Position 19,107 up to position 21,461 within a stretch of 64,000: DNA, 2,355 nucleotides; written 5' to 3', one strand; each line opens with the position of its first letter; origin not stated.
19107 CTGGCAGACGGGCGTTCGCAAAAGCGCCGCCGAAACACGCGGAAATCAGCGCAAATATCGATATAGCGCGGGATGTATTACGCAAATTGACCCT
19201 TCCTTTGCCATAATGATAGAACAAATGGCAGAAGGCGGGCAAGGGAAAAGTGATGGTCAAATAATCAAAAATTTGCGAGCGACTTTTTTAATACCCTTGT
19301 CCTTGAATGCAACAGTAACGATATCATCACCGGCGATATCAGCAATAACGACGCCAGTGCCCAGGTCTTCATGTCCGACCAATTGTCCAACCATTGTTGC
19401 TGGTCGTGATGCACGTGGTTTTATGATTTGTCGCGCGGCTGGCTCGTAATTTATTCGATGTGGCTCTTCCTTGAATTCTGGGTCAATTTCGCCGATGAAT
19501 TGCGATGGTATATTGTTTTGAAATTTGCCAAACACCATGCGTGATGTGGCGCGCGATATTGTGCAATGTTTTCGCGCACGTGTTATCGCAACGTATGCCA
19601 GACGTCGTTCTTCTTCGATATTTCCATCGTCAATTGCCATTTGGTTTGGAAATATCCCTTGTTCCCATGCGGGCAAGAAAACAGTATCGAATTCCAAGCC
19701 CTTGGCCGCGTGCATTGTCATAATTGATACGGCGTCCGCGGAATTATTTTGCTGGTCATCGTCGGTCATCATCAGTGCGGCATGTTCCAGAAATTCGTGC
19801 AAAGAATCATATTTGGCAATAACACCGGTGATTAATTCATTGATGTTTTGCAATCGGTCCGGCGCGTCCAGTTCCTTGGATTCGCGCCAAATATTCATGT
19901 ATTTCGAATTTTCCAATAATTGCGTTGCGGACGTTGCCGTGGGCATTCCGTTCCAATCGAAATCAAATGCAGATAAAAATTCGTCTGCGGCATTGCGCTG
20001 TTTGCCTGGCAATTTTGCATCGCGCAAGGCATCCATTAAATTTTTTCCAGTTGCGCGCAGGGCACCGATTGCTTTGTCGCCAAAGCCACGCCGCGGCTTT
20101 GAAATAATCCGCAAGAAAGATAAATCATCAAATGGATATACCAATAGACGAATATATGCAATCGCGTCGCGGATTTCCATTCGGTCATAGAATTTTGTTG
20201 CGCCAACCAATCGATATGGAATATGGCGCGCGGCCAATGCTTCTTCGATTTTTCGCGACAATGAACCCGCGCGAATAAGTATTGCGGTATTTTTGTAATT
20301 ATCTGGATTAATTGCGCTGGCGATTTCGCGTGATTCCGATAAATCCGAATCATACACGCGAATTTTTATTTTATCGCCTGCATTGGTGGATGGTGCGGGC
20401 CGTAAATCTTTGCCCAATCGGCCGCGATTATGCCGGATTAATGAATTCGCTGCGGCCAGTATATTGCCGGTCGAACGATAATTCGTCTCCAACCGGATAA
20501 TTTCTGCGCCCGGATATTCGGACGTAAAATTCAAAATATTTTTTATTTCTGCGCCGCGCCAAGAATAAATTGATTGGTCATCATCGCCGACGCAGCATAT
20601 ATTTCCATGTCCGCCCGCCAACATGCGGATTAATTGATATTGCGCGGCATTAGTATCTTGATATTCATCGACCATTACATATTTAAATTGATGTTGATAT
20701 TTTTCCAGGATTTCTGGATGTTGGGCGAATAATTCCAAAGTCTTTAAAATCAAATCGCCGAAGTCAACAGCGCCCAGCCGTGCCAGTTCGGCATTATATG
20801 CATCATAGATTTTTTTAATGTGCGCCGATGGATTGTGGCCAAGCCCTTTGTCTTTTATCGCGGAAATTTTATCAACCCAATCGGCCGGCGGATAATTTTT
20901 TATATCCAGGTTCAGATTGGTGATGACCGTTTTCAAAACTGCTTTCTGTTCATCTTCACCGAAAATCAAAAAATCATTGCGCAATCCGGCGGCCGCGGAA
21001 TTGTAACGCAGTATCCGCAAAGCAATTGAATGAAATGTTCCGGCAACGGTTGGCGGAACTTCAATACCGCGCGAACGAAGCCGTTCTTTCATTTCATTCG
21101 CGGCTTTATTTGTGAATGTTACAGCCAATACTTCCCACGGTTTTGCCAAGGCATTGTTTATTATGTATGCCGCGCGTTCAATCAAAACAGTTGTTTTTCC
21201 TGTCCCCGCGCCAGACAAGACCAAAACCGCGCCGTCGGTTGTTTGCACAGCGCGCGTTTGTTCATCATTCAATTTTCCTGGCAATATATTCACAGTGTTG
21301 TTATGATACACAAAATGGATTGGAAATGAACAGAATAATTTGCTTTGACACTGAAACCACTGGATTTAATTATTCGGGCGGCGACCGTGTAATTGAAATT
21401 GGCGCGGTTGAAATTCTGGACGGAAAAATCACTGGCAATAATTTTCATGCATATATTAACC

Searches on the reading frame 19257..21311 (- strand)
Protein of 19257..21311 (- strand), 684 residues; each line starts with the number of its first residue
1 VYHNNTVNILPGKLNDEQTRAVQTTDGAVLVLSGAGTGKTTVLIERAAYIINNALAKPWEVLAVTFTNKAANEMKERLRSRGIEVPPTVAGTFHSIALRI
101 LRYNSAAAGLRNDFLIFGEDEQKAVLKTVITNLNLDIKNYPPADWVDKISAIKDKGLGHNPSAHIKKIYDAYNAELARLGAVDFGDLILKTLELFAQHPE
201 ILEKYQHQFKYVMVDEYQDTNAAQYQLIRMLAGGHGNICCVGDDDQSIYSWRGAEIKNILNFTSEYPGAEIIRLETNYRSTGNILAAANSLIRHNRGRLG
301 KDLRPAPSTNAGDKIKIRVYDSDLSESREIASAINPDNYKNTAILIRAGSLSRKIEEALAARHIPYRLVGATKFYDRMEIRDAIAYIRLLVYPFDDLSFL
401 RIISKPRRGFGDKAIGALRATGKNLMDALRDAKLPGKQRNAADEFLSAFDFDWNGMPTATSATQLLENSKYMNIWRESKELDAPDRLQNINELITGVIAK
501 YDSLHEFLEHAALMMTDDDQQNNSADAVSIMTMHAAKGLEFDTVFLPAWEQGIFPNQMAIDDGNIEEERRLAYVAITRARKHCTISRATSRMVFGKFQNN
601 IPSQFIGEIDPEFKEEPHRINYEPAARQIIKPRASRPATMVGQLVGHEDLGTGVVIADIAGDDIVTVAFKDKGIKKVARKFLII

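Call 54: search_protein_families(library=pfam, proteins=[window:19257-21311:-], max_evalue=0.001)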
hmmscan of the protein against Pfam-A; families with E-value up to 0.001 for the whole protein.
window:19257-21311:- (684 aa): 8 families
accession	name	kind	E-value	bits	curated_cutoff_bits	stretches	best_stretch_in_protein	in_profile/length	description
PF00580.27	UvrD-helicase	-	1.2e-83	281.4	23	1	14-267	1-271/271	UvrD/REP helicase N-terminal domain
PF13361.12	UvrD_C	-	4.7e-69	233.9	25.6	1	272-588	1-348/350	UvrD-like helicase C-terminal domain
PF13245.12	AAA_19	-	5.4e-23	82.1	25.1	1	18-250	1-132/134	AAA domain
PF13604.12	AAA_30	-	4.8e-10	39.9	27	1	13-79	1-67/191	AAA domain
PF13538.12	UvrD_C_2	-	1e-08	35.3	27.4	1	529-585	3-51/52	UvrD-like helicase C-terminal domain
PF01443.25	Viral_helicase1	-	1.1e-07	32.4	21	0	520-585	169-226/228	Viral superfamily 1 RNA helicase core domain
PF13086.12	AAA_11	-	3.2e-05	24.3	27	1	13-80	1-74/257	AAA domain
PF13087.12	AAA_12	-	0.00022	21.3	27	0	495-585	112-190/195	AAA domain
